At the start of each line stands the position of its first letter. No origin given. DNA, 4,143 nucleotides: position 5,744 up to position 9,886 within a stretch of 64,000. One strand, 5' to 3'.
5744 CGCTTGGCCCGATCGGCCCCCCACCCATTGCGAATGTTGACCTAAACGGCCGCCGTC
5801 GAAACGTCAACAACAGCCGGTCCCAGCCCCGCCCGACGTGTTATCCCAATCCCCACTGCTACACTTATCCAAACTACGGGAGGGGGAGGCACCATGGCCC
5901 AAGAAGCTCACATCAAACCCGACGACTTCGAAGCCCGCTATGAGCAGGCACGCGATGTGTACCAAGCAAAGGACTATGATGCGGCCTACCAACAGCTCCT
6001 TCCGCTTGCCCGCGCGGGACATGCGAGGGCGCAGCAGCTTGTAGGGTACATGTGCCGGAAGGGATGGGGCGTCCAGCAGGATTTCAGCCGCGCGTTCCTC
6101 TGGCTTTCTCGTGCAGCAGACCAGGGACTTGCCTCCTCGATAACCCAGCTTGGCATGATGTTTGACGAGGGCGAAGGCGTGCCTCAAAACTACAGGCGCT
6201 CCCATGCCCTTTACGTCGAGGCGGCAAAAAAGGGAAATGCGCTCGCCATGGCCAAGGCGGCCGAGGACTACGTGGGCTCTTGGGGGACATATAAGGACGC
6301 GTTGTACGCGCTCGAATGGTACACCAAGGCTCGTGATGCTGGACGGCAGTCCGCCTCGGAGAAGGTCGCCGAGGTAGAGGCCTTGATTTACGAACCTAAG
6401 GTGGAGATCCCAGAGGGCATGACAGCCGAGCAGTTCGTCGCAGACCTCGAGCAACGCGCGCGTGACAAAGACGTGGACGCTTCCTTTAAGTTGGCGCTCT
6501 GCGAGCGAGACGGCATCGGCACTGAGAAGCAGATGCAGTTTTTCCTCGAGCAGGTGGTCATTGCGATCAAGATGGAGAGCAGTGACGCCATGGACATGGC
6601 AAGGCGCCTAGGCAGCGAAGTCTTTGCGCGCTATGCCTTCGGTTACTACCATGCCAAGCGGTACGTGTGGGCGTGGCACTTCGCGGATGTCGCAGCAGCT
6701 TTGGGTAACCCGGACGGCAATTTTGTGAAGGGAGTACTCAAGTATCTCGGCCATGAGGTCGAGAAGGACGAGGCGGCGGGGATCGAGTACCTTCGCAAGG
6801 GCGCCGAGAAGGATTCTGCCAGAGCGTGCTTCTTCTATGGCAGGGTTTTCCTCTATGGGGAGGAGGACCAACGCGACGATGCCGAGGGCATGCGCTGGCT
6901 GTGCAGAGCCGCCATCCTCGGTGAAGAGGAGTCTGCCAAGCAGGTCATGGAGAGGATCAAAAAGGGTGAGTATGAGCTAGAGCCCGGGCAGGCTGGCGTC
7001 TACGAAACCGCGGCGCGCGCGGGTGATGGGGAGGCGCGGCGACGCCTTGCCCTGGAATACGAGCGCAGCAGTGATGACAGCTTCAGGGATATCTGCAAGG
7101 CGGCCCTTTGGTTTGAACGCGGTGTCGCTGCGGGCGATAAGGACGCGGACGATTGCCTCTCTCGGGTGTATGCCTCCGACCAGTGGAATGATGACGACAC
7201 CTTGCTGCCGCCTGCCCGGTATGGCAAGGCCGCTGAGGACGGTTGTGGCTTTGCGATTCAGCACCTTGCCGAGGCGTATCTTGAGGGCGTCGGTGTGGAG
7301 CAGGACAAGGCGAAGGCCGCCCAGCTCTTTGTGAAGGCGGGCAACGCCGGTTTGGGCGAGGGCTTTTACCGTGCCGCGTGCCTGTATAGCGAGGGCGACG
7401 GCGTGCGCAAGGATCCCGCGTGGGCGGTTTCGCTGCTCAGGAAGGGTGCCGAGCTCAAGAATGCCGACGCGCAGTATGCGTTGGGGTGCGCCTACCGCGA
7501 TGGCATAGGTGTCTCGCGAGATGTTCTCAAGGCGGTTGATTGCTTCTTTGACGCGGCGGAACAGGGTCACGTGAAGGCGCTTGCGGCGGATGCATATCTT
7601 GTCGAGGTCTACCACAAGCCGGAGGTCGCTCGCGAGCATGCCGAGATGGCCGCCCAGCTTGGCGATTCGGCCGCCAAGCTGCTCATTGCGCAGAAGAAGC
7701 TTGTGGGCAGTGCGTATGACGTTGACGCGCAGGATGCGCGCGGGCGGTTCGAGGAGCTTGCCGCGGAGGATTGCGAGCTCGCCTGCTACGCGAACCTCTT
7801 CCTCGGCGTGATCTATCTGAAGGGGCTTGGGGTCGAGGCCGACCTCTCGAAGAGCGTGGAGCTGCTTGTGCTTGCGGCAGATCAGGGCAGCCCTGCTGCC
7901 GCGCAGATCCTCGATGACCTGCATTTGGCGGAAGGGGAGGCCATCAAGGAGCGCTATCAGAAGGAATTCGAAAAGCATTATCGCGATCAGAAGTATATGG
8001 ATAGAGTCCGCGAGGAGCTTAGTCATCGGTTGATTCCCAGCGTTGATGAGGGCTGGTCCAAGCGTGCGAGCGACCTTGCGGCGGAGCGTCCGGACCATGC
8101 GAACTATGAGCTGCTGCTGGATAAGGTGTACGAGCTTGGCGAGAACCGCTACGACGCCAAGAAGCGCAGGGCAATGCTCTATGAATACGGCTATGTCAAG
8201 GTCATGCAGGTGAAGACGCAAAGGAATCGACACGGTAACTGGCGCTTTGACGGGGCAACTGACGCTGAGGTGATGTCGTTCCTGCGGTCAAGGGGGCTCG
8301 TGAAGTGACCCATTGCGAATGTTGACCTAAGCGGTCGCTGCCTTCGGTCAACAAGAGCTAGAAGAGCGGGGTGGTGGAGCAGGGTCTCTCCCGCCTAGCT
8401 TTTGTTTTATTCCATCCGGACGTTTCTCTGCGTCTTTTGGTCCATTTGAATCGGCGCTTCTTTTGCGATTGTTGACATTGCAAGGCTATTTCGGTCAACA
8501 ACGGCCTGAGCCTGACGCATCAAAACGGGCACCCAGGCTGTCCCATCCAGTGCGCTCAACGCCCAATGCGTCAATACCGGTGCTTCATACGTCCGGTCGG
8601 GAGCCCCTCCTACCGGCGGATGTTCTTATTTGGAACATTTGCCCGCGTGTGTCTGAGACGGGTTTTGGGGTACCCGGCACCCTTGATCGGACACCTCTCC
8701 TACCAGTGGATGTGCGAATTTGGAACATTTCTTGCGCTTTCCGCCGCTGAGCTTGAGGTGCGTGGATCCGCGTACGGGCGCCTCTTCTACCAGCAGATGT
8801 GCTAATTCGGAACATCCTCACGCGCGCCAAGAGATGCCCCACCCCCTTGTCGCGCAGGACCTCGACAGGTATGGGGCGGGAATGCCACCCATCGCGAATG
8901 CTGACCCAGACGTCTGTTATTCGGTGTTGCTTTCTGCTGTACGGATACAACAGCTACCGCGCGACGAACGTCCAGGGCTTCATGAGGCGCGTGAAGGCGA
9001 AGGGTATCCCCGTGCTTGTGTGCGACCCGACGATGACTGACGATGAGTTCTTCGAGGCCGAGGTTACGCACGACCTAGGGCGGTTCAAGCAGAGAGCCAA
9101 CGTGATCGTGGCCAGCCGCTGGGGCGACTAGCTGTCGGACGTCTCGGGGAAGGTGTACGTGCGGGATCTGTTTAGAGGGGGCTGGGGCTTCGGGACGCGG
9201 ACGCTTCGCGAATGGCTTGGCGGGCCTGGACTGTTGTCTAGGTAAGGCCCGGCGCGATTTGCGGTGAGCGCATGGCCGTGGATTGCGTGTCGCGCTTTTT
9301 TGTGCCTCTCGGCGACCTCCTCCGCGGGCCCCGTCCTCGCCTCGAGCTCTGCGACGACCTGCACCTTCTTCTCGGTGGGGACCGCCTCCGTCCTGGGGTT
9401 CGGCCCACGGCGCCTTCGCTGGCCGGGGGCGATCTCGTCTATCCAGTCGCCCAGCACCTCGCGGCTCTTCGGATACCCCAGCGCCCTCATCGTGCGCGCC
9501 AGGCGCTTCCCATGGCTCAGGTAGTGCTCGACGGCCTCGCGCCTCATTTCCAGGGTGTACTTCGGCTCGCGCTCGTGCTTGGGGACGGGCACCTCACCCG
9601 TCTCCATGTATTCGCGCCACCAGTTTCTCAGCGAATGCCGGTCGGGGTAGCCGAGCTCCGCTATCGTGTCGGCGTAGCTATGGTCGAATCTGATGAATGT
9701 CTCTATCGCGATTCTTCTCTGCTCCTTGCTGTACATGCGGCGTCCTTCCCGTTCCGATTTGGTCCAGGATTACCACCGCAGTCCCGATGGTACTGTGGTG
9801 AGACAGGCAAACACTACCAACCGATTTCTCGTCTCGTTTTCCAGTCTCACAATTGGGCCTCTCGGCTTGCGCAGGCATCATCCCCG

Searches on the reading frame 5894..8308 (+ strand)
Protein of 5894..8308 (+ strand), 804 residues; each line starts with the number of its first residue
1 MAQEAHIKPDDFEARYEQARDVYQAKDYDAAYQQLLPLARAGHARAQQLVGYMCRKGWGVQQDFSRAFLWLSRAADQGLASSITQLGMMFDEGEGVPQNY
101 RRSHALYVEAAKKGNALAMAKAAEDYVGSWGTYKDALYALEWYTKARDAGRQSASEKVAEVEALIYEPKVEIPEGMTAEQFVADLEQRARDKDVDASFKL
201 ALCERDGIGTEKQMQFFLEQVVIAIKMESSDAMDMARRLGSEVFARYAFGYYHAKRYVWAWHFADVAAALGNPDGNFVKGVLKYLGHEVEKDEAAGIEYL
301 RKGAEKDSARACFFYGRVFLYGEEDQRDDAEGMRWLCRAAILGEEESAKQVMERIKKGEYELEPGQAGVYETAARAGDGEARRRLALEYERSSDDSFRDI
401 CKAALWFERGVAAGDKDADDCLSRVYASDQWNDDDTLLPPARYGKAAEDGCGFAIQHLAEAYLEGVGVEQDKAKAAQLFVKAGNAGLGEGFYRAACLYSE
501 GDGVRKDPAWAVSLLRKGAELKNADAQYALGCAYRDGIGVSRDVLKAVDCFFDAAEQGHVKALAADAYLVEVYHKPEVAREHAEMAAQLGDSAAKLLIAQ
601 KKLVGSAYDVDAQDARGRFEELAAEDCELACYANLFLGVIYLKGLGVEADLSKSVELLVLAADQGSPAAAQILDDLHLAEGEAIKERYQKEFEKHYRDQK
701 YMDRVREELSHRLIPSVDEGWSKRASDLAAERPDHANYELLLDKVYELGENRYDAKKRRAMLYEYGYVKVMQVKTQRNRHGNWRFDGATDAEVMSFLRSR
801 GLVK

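Call 3: search_protein_families(library=pfam, proteins=[window:5894-8308:+], max_evalue=0.1)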
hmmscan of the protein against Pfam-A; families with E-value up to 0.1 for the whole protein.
window:5894-8308:+ (804 aa): 3 families
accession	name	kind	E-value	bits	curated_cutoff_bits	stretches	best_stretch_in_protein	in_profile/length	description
PF08238.18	Sel1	-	1.6e-50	168.1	30.7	7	44-78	1-35/36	Sel1 repeat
PF23310.1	TPR_27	-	6.1e-07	29.5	27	1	267-340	22-92/110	Plant tetratrico peptide repeats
PF14561.12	TPR_20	-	0.014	16.1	25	1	3-42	13-52/90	Tetratricopeptide repeat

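Call 4: search_protein_families(library=padloc, proteins=[window:5894-8308:+], max_evalue=0.1)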
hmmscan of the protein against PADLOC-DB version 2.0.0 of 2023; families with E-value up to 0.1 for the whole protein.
window:5894-8308:+ (804 aa): 0 families

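Call 5: search_protein_families(library=ncbifam, proteins=[window:5894-8308:+], max_evalue=0.1)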
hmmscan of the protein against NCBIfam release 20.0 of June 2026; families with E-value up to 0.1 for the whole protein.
window:5894-8308:+ (804 aa): 4 families
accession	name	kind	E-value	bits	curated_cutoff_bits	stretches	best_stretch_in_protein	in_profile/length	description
NF033786.1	phenyl_MerG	equivalog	8.4e-23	81.5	350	5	39-164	60-194/217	phenylmercury resistance protein MerG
NF047621.1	FlgprotMotXVib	equivalog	2.3e-14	53.4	330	1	46-150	74-178/211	flagellar protein MotX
NF038194.1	AlgK_TPR_lipo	equivalog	4.4e-09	35.5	700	3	497-567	307-376/448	alginate biosynthesis TPR repeat lipoprotein AlgK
NF045484.1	TransRegExoR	equivalog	6.6e-05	22.3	450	0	511-561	62-112/267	exopolysaccharide production regulator ExoR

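Call 60: find_homologous_proteins(query=window:5894-8308:+, max_evalue=1e-30)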
Query window:5894-8308:+ (804 aa): 9 proteins with E <= 1e-30 among 8000 candidates.
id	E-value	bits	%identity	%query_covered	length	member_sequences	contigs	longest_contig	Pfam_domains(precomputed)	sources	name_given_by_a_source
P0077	0.0e+0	1705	95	100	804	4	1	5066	PF23310.2,PF08238.19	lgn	-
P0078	0.0e+0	1254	74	97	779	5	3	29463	PF23310.2,PF08238.19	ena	-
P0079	0.0e+0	1248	75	97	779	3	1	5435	PF08238.19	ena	-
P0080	0.0e+0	1231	74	97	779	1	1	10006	PF23310.2,PF08238.19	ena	-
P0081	1.7e-44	170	24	79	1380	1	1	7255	PF23310.2,PF08238.19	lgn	-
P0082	8.5e-42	161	27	57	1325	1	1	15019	PF07714.24,PF00069.32,PF13432.13,PF08238.19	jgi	jgi:TPR repeat protein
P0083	9.8e-40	155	28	39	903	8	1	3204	PF00069.32,PF13306.13,PF03109.23,PF08238.19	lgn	-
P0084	4.3e-38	149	24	64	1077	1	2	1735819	PF07714.24,PF00069.32,PF08238.19,PF13174.13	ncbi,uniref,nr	ncbi:hypothetical protein RclHR1_07700002 [Rhizophagus clarus]|uniref:Kinase-like domain-containing 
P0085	1.7e-32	131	27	61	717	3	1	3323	PF08238.19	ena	-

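Call 62: find_encoding_contigs(protein=P0078, flank=9000, max_places=3)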
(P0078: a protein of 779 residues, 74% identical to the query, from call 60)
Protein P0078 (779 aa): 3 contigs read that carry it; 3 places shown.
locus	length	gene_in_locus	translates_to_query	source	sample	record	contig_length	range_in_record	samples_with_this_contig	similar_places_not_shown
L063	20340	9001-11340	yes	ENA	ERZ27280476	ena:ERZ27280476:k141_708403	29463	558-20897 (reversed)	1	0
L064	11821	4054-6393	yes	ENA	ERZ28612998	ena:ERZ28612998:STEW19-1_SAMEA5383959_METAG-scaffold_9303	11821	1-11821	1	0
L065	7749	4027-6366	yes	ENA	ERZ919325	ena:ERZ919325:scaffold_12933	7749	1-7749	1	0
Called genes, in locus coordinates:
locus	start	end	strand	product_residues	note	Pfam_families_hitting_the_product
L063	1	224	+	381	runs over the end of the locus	-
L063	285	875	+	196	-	-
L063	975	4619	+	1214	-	PF13191:AAA_16 (faint), PF25199:nSTAND_NTPase5 (weak)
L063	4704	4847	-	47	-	-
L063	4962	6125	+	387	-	PF07751:Abi_2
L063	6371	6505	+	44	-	-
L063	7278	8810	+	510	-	PF19127:Choline_bind_3, PF01473:Choline_bind_1, PF19085:Choline_bind_2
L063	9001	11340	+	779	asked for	PF23310:TPR_27 (faint), PF08238:Sel1 (weak)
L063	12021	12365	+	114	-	-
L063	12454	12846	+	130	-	PF03720:UDPG_MGDP_dh_C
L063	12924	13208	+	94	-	-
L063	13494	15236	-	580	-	PF04326:SLFN_AlbA_2, PF13749:HATPase_c_4, PF12802:MarR_2 (weak)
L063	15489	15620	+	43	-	-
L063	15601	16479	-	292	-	PF13506:Glyco_transf_21 (weak), PF00535:Glycos_transf_2, PF10111:Glyco_tranf_2_2 (weak), PF13641:Glyco_tranf_2_3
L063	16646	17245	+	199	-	-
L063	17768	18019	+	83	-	PF03720:UDPG_MGDP_dh_C (weak)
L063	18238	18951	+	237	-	PF22398:DUF6978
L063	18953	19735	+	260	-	PF08861:DUF1828, PF08862:DUF1829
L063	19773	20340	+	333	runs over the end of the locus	PF10987:DUF2806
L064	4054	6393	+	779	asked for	PF23310:TPR_27 (faint), PF08238:Sel1 (weak)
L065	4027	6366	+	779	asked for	PF23310:TPR_27 (faint), PF08238:Sel1 (weak)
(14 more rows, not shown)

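Call 63: find_encoding_contigs(protein=P0080, flank=9000, max_places=2)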
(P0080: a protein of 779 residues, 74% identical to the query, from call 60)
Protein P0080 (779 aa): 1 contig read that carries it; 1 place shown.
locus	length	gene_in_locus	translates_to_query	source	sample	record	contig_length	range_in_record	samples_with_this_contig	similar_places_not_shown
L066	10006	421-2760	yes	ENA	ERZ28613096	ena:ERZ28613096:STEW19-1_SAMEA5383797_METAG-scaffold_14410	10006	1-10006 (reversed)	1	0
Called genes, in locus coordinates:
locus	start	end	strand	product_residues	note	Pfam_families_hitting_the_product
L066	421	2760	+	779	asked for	PF23310:TPR_27 (faint), PF08238:Sel1 (weak)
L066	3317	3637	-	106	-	-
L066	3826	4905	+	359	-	PF02517:Rce1-like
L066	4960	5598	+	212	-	PF24828:DUF7713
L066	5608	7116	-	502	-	PF01381:HTH_3, PF12844:HTH_19, PF13443:HTH_26 (weak), PF13560:HTH_31, PF03721:UDPG_MGDP_dh_N, PF00984:UDPG_MGDP_dh, PF03720:UDPG_MGDP_dh_C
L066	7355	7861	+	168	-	-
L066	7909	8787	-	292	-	-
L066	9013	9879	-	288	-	-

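Call 64: find_encoding_contigs(protein=P0077, flank=9000, max_places=2)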
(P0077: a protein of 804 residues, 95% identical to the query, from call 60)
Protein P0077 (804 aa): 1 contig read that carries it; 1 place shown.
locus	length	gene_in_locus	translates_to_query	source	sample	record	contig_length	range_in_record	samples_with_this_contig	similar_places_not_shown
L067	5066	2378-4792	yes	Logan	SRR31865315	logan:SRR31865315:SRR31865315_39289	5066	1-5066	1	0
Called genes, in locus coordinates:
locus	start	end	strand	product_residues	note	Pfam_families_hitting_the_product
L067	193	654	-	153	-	PF12728:HTH_17 (weak)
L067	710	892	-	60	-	PF07927:HicA_toxin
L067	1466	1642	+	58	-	-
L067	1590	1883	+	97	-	-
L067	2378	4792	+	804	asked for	PF08238:Sel1, PF23310:TPR_27 (faint), PF08238:Sel1 (weak)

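Call 68: search_protein_families(library=padloc, proteins=[L063:13494-15236:-, L063:975-4619:+, L063:4962-6125:+, L066:4960-5598:+], max_evalue=0.001)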
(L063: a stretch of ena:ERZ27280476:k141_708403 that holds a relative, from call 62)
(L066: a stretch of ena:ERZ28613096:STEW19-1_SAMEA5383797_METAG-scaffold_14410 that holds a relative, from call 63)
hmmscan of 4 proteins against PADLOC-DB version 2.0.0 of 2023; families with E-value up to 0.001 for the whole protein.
L063:13494-15236:- (580 aa): 4 families
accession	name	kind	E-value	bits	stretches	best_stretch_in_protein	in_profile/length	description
PDLC02402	Aga_SIR2-PNTD1-PNTD2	-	1.2e-13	48.1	1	205-343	354-488/876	Class I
PDLC02418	Aga_SIR2-Kinase-PNTD1-PNTD2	-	1.7e-07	27.8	1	253-344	277-367/756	Class I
PDLC01044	Csa3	-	3e-05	22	1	425-479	130-183/194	Type I-A associated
PDLC02394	pAgo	-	0.00013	17.9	1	257-366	272-390/1121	-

L063:975-4619:+ (1214 aa): 0 families

L063:4962-6125:+ (387 aa): 1 family
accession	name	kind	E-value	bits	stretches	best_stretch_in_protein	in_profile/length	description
PDLC02344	AbiD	-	9.4e-14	49.7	2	7-111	4-96/277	AbiD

L066:4960-5598:+ (212 aa): 0 families

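Call 72: search_protein_families(library=phrogs, proteins=[window:5894-8308:+], max_evalue=0.01)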
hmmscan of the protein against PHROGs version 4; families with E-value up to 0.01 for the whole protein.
window:5894-8308:+ (804 aa): 2 families
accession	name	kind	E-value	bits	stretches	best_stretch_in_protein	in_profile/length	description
phrog_8741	-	unknown function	3.7e-77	261.1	4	370-564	28-222/380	-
phrog_14931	-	unknown function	0.0046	17.9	0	553-600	3-51/68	-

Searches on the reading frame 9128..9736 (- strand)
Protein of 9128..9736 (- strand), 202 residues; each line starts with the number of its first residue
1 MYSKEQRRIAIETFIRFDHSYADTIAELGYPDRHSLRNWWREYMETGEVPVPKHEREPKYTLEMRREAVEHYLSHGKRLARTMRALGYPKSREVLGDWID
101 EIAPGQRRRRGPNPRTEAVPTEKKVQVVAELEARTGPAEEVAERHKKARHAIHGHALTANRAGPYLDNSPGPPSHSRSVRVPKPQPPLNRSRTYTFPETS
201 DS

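Call 3: search_protein_families(library=pfam, proteins=[window:9128-9736:-], max_evalue=0.1)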
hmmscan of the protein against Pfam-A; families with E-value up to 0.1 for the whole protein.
window:9128-9736:- (202 aa): 1 family
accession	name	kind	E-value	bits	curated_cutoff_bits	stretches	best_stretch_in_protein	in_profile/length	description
PF01527.26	HTH_Tnp_1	-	9.9e-05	22.9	24.1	1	56-109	3-54/75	Transposase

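Call 5: search_protein_families(library=ncbifam, proteins=[window:9128-9736:-], max_evalue=0.1)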
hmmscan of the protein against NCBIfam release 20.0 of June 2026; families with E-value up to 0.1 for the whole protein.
window:9128-9736:- (202 aa): 1 family
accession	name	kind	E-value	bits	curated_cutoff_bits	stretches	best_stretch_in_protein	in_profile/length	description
NF033516.0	transpos_IS3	equivalog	1.5e-10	40.9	160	2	63-152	1-85/369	IS3 family transposase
